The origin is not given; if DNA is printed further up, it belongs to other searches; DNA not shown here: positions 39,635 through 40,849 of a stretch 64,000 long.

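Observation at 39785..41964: Tandem paralogous secreted proteins of an unrecognised Cys-containing family, one carrying a Thr/Pro/Arg-rich linker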

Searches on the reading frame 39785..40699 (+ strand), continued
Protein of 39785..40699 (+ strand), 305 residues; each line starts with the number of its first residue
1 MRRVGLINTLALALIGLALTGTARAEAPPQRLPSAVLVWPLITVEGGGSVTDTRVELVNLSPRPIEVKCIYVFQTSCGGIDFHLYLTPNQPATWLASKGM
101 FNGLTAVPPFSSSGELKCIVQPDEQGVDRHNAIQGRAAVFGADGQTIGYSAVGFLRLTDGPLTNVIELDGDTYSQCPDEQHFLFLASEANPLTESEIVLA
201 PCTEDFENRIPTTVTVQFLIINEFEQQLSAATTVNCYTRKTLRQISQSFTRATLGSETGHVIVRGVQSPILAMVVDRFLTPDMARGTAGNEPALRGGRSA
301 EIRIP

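Call 35: find_related_loci(query=A1, collection=genome_contigs, flank=10000)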
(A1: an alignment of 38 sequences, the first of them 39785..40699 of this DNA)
Query A1 (305 aa) in genome_contigs; peptide patterns used: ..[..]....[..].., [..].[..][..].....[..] (x = any residue, [..] = any of these).
52 stretches matched a pattern; 35 encode a relative of the query (tblastn E <= 1e-3); 34 distinct loci.
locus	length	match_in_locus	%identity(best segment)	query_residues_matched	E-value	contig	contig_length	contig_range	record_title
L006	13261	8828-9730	74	10-305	9e-149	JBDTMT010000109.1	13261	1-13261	MAG: bacterium isolate cluster3_bin.132 NODE_19379_length_13261_cov_7.824852, whole genome shotgun sequence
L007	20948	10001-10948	67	1-305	2e-143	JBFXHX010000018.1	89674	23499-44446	MAG: Candidatus Binatia bacterium isolate CA_2019_TPIn_197 NODE_901_length_89674_cov_10.349928_TPIn, whole genome shotgu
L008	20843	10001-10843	74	28-305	1e-142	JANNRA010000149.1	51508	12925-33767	MAG: bacterium isolate SOY_31_metabat_388 SOY_31_k141_2949223, whole genome shotgun sequence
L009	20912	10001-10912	69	4-305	2e-141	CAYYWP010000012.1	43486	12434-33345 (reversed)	MAG TPA_asm: uncultured Candidatus Binatia bacterium isolate SRP237561_co1_359 genome assembly, contig: NODE_1180_length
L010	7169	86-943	68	23-305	3e-128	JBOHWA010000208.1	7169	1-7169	MAG: Candidatus Binatia bacterium isolate H1-B2_metabat2.bin.22_sub k127_31093, whole genome shotgun sequence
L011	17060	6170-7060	71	11-305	2e-143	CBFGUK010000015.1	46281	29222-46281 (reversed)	MAG TPA_asm: uncultured bacterium isolate SRR17295757_concoct_170 genome assembly, contig: ERZ23398518.662, whole genome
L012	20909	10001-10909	62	2-305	7e-120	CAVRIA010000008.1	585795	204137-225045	MAG: uncultured bacterium isolate MFD05684.bin.1.163 genome assembly, contig: contig_21551, whole genome shotgun sequenc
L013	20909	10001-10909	61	1-305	8e-113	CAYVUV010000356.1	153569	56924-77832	MAG TPA_asm: uncultured Candidatus Binatia bacterium isolate binchicken_co200_21 genome assembly, contig: k141_335968, w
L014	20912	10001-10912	53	1-305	2e-99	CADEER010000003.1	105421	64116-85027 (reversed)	uncultured bacterium isolate Bacteria sp. RBC016 genome assembly, contig: MAG016_3, whole genome shotgun sequence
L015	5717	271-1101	55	30-305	2e-97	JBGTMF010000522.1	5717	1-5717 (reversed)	MAG: Thermodesulfobacteriota bacterium isolate JTS-RE355 k141_11878107, whole genome shotgun sequence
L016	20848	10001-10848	60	28-305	2e-96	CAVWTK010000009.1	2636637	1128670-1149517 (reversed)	MAG: uncultured bacterium isolate MFD05442.bin.2.281 genome assembly, contig: contig_9973, whole genome shotgun sequence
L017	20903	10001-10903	51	3-305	6e-90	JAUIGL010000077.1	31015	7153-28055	MAG: bacterium isolate Co_bin.149 NODE_8803_length_31015_cov_2.315203, whole genome shotgun sequence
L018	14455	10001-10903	57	7-305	6e-113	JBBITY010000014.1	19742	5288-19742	MAG: Desulfurellales bacterium isolate PLS170224_bin_407 NODE_989_length_19742_cov_3.842079, whole genome shotgun sequen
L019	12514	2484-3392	50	11-305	7e-86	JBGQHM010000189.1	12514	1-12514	MAG: Candidatus Binatia bacterium isolate OBJ2_061818_070_72 k141_1172624_length_12514_cov_14.7292, whole genome shotgun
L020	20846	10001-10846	51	23-305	1e-84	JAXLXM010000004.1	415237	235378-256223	MAG: Candidatus Binatia bacterium isolate STL-DESB1 C1.37.fa-4, whole genome shotgun sequence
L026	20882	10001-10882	47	15-305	9e-79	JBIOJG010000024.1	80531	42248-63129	MAG: Candidatus Binatia bacterium isolate GcC5-6 k141_555481_length_80531_cov_87.0000, whole genome shotgun sequence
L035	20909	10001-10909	47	2-305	1e-82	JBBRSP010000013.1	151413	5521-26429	MAG: Candidatus Binatia bacterium isolate La2_metabat2.097 La2_metabat2.097_K_145046L151413_cov_25.1764, whole genome sh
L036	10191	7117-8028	31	33-268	5e-31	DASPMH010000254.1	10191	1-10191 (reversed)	MAG TPA_asm: Terriglobales bacterium isolate SMAG_U12087 k141_102063, whole genome shotgun sequence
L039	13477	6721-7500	30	4-244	6e-17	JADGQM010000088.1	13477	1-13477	MAG: Syntrophobacteraceae bacterium isolate Chersky.40_12 contig-100_1069, whole genome shotgun sequence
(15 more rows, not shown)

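Call 39: find_homologous_proteins(query=A3, max_evalue=0.00001)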
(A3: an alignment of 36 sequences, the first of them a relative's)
Query A3 (36 sequences) (365 aa, profile of the alignment): 584 proteins with E <= 0.00001 among 8000 candidates; the best 120 are listed.
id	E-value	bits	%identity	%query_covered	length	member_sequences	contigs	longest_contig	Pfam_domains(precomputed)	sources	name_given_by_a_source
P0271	1.7e-124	433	42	91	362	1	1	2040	-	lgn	-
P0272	1.6e-121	423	43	97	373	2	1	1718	-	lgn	-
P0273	3.2e-120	419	45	91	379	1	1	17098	-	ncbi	-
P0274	4.9e-120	418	54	100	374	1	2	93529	-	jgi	jgi:hypothetical protein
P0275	5.7e-120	418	43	99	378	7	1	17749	-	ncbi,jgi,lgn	ncbi:MAG TPA: hypothetical protein VF515_01040 [Candidatus Binatia bacterium]|jgi:hypothetical prote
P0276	1.0e-119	417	44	93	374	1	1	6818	-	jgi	jgi:hypothetical protein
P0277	1.3e-119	417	46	97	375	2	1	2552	-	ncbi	-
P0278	4.2e-119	415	44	96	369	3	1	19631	-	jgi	jgi:hypothetical protein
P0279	5.3e-119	415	37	97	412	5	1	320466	-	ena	-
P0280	9.9e-119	414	44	95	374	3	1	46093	-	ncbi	-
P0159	9.3e-118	411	100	100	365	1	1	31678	-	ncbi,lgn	ncbi:MAG: hypothetical protein ACE5I7_04300 [Candidatus Binatia bacterium]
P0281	2.8e-117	409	40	95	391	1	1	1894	-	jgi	jgi:hypothetical protein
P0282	2.9e-117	409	44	93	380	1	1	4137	-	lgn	-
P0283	4.1e-117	409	43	97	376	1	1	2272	-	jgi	jgi:hypothetical protein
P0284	5.0e-117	409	44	94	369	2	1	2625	-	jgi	jgi:hypothetical protein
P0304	1.5e-114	400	41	94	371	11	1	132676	-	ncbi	ncbi:MAG: hypothetical protein U0802_03415 [Candidatus Binatia bacterium]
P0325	6.8e-113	395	42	92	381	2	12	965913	-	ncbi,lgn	ncbi:MAG: hypothetical protein U0587_01890 [Candidatus Binatia bacterium]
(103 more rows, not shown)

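Call 40: find_encoding_contigs(protein=P0304, flank=8000, max_places=1)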
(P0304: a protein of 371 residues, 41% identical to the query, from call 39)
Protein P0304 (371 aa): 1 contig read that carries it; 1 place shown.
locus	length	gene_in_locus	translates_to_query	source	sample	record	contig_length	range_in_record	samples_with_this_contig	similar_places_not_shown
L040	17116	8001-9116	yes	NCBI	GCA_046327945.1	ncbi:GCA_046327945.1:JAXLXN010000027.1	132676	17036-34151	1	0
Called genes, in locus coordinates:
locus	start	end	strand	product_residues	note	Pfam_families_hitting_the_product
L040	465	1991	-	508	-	PF13541:ChlI, PF00158:Sigma54_activat (faint), PF00493:MCM (faint), PF01078:Mg_chelatase, PF05496:RuvB_N (faint), PF07728:AAA_5, PF13335:Mg_chelatase_C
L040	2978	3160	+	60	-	PF17782:WHD_DprA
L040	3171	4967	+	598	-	PF01751:Toprim, PF01131:Topoisom_bac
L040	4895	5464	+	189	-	PF01396:Zn_ribbon_Top1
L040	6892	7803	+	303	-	PF01063:Aminotran_4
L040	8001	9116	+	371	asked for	-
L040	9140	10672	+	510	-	-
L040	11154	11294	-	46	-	-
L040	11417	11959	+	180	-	-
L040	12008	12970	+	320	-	-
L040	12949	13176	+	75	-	-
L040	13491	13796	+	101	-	-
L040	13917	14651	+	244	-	-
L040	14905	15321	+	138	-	-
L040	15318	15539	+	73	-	-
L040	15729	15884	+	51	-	-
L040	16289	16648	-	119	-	PF03840:SecG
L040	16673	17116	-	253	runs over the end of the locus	PF00121:TIM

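Call 41: find_encoding_contigs(protein=P0325, flank=8000, max_places=1)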
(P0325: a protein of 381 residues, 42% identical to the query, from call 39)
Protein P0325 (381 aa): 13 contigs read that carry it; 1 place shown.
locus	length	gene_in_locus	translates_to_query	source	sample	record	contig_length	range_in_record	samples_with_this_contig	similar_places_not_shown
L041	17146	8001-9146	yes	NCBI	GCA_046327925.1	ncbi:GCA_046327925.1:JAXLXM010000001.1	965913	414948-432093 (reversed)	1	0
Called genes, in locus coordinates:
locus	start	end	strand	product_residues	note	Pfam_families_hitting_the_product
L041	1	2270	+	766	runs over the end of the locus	PF01751:Toprim, PF01131:Topoisom_bac, PF01396:Zn_ribbon_Top1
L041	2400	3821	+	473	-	PF01134:GIDA, PF01266:DAO (weak), PF13450:NAD_binding_8 (weak)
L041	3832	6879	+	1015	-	PF03710:GlnE, PF08335:GlnD_UR_UTase, PF10335:DUF294_C (faint), PF03710:GlnE, PF08335:GlnD_UR_UTase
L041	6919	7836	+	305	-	PF01063:Aminotran_4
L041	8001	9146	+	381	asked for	-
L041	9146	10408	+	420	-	-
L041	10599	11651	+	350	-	-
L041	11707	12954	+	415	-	-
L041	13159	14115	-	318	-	PF02951:GSH-S_N, PF02955:GSH-S_ATP, PF08443:RimK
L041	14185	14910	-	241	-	PF20260:PUA_4, PF04452:Methyltrans_RNA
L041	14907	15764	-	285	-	PF06325:PrmA, PF05175:MTS, PF13489:Methyltransf_23 (weak), PF02475:TRM5-TYW2_MTfase (faint), PF08241:Methyltransf_11 (weak), PF08242:Methyltransf_12 (weak), PF13649:Methyltransf_25, PF13847:Methyltransf_31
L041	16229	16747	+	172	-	PF02674:Colicin_V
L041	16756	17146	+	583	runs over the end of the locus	PF01807:Zn_ribbon_DnaG, PF08275:DNAG_N, PF01751:Toprim, PF13362:Toprim_3, PF13662:Toprim_4, PF13155:Toprim_2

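Call 42: find_encoding_contigs(protein=P0279, flank=8000, max_places=1)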
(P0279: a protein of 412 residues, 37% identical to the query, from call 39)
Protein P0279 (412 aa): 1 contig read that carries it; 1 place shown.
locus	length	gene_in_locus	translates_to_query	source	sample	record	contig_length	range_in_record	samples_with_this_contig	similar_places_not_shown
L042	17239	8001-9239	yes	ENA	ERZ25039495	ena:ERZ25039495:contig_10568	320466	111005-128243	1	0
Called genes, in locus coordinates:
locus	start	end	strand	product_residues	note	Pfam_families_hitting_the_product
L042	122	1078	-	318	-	-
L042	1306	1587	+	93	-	-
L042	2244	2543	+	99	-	PF01402:RHH_1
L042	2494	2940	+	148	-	PF24109:DUF7384 (faint), PF13470:PIN_3, PF10130:PIN_2 (faint)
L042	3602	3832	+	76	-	PF04255:DUF433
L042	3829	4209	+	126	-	PF18478:PIN_10, PF18480:DUF5615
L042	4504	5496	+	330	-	PF00459:Inositol_P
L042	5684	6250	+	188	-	PF13328:HD_4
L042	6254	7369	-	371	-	PF00561:Abhydrolase_1, PF12146:Hydrolase_4 (weak), PF00211:Guanylate_cyc (weak)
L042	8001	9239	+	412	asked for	-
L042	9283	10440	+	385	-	-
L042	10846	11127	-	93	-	-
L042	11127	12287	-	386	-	-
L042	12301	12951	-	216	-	-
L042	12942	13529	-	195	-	-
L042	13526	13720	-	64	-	-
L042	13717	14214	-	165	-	PF12019:GspH (weak)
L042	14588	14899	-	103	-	PF07883:Cupin_2 (faint)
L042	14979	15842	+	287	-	PF00296:Bac_luciferase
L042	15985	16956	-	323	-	PF00106:adh_short, PF08659:KR (weak), PF13561:adh_short_C2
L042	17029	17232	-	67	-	-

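Call 47: search_protein_families(library=pfam, proteins=[L020:9309-9794:-, L020:11986-12705:-, L020:4389-9305:-, L020:12709-13080:-, L035:13610-14296:-, L026:12308-13087:-], max_evalue=0.01)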
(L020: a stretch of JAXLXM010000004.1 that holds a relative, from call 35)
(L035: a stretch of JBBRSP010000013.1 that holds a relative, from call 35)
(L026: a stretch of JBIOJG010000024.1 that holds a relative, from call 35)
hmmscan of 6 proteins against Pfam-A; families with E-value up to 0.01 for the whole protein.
L020:9309-9794:- (162 aa): 3 families
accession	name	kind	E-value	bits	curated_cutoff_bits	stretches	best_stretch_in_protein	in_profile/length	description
PF00583.31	Acetyltransf_1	-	1.4e-08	35.5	20.7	1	25-137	7-115/116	Acetyltransferase (GNAT) family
PF13508.13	Acetyltransf_7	-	2.1e-06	28.5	27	1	54-135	4-79/84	Acetyltransferase (GNAT) domain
PF13673.13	Acetyltransf_10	-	5.3e-05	23.6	23.6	1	42-142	20-111/128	Acetyltransferase (GNAT) domain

L020:11986-12705:- (240 aa): 2 families
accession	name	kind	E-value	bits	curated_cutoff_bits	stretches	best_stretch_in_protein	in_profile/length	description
PF00970.30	FAD_binding_6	-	3.4e-14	53.4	21.1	1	22-114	4-97/99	Oxidoreductase FAD-binding domain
PF00175.26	NAD_binding_1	-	8.4e-09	36.5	22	1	126-216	1-102/109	Oxidoreductase NAD-binding domain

L020:4389-9305:- (1639 aa): 8 families
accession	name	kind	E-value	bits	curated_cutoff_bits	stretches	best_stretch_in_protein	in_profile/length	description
PF05088.18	Bac_GDH_CD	-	1.2e-226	753.4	22.8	1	744-1247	3-495/497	Bacterial NAD-glutamate dehydrogenase, catalytic domain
PF21074.2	GDH_C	-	1.2e-81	275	26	1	1295-1629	3-337/339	Glutamate dehydrogenase, C-terminal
PF21075.3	GDH_ACT1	-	1.3e-19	70.9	23.7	1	75-189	24-141/144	Glutamate dehydrogenase, ACT1 domain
PF21076.3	GDH_ACT2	-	1.6e-14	54.6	22.8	1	420-508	2-90/90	Glutamate dehydrogenase, ACT2 domain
PF21077.3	GDH_ACT3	-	1.2e-10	41.5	22.2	1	573-639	12-78/80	Glutamate dehydrogenase, ACT3 domain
PF21078.2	GDH_HM3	-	1.3e-10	41.7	24.6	1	658-722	2-66/66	Glutamate dehydrogenase, helical motif 3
PF21079.2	GDH_HM2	-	1.9e-08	34.6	21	1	515-558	2-45/45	Glutamate dehydrogenase, helical motif 2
PF21073.2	GDH_HM1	-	3.6e-07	30.4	21.2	1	356-415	1-60/60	Glutamate dehydrogenase, helical motif 1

L020:12709-13080:- (124 aa): 1 family
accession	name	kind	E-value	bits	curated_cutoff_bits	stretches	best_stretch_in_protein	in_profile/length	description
PF00111.32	Fer2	-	7.8e-09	35.8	21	1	40-106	16-76/77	2Fe-2S iron-sulfur cluster binding domain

L035:13610-14296:- (229 aa): 1 family
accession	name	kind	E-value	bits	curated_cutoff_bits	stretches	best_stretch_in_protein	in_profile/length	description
PF00970.30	FAD_binding_6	-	4.4e-14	53.1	21.1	1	13-105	3-98/99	Oxidoreductase FAD-binding domain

L026:12308-13087:- (260 aa): 2 families
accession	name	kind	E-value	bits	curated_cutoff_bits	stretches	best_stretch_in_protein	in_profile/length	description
PF00970.30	FAD_binding_6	-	7.2e-14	52.4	21.1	1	43-134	5-97/99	Oxidoreductase FAD-binding domain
PF00175.26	NAD_binding_1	-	2.4e-10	41.5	22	1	146-235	1-101/109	Oxidoreductase NAD-binding domain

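Call 53: fold_search(model_id=the predicted structure, library=viral)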
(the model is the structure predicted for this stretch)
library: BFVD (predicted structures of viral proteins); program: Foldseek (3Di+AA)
matches with E <= 10: 1350; with E <= 0.001: 14
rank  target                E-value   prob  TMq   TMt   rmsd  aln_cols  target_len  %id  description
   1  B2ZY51                1.5e-04  0.90  0.22  0.07  24.3       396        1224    9  Peptidase S74 domain-containing protein [Ralstonia phage phiRSL1]
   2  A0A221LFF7            1.7e-04  0.90  0.21  0.16  19.3       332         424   11  Putative structural protein [Barns Ness breadcrumb sponge hepe-like virus 3]
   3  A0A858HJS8            1.8e-04  0.54  0.17  0.06  19.8       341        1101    9  Polyprotein [Tobacco ringspot virus]
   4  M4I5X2                1.9e-04  0.60  0.18  0.17  22.6       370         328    9  Coat protein (Fragment) [Tobacco ringspot virus]
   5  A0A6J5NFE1            2.3e-04  0.51  0.17  0.07  24.1       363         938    7  GLEYA adhesin domain containing protein [uncultured Caudovirales phage]
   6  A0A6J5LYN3            2.4e-04  0.75  0.18  0.07  20.2       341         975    7  Uncharacterized protein [uncultured Caudovirales phage]
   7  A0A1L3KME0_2          3.2e-04  0.33  0.16  0.04  20.9       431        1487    8  (no name in the UniProt tables at hand)
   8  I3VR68                3.7e-04  0.57  0.17  0.09  24.9       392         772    9  Genome polyprotein (Fragment) [Rhinolophus affinis picornavirus 1]
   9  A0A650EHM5            5.2e-04  0.75  0.20  0.15  34.8       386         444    8  (no name in the UniProt tables at hand)
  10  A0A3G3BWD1            5.2e-04  0.66  0.18  0.06  20.3       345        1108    8  (no name in the UniProt tables at hand)
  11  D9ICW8                5.4e-04  0.60  0.18  0.12  23.3       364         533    8  Gp35 hinge connector of long tail fiber proximal connector [Escherichia phage RB16]
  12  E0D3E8                8.0e-04  0.38  0.18  0.06  21.4       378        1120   10  Polyprotein [Melon mild mottle virus]
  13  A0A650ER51            8.9e-04  0.69  0.17  0.15  15.4       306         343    8  (no name in the UniProt tables at hand)
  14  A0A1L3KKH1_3          8.9e-04  0.47  0.19  0.07  20.7       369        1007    9  (no name in the UniProt tables at hand)
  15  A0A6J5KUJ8            1.0e-03  0.66  0.19  0.11  23.8       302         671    6  Uncharacterized protein [uncultured Caudovirales phage]
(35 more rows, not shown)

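Call 55: search_protein_families(library=pfam, alignment_id=A2, max_evalue=10)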
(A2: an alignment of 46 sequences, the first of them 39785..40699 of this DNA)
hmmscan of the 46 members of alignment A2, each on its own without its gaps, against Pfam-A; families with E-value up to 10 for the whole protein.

A. member 1, window:39785-40699:+ (305 aa): 0 families

B. families by the number of members that match (of 46 scanned): 13 families
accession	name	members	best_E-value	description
PF23113.1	MARCHF6_C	1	0.008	E3 ubiquitin-protein ligase MARCHF6-like, C-terminal domain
PF20176.3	DUF6541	1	0.0082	Family of unknown function (DUF6541)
PF20228.3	DUF6587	1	0.025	Family of unknown function (DUF6587)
PF22274.2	DGF-1_beta-sheet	1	0.026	DGF-1 beta-sheet domain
PF23889.1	DUF7241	1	0.036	Domain of unknown function (DUF7241)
PF09241.15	Herp-Cyclin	1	0.07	Herpesviridae viral cyclin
PF19526.4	Slr4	1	0.077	S-layer protein Slr4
PF15774.10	DUF4702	1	0.12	Domain of unknown function (DUF4702)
PF22799.2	PIR1-like_C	1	0.13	Cell wall mannoprotein PIR1-like, C-terminal domain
PF10738.15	Lpp-LpqN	1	0.15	Probable lipoprotein LpqN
PF24020.1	DUF7333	1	0.17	Family of unknown function (DUF7333)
PF15574.11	Imm48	1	0.25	Immunity protein 48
PF25134.1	DUF7821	1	0.33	Domain of unknown function (DUF7821)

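Call 85: list_cluster_members(proteins=[P0151, P0155, P0168, P0199, P0201, P0161, P0141, P0143, P0207, P0221])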
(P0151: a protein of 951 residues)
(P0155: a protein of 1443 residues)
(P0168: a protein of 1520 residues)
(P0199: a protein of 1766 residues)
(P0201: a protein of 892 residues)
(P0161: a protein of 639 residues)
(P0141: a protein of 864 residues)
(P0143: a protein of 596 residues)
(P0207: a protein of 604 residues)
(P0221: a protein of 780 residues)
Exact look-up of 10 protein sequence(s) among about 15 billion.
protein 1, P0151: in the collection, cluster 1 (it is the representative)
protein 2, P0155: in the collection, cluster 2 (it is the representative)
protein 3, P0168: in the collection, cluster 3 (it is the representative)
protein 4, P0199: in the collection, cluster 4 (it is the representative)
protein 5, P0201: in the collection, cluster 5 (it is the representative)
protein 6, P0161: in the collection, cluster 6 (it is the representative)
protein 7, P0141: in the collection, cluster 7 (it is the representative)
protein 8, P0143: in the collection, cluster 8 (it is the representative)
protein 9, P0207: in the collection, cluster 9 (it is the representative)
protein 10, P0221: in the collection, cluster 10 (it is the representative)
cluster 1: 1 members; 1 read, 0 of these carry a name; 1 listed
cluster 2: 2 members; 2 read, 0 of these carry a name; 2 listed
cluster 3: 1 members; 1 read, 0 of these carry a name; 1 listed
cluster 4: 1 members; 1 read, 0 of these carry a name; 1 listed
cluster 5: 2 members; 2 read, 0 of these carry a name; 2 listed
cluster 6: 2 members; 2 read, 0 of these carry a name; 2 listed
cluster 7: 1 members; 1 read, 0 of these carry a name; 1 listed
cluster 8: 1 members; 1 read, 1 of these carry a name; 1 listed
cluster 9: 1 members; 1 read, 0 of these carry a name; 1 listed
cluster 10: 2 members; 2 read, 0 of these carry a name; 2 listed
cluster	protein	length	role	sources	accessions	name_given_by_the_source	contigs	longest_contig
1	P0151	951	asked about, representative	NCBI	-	-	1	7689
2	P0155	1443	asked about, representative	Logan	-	-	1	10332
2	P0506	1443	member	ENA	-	-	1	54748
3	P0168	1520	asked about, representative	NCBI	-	-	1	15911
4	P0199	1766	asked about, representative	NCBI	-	-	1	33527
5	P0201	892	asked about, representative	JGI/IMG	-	-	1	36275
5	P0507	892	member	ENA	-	-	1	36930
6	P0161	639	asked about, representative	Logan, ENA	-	-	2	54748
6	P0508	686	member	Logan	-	-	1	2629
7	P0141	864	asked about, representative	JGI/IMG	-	-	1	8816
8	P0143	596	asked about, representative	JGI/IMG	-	hypothetical protein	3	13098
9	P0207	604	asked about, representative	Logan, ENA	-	-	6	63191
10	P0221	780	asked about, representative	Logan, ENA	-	-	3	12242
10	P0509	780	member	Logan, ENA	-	-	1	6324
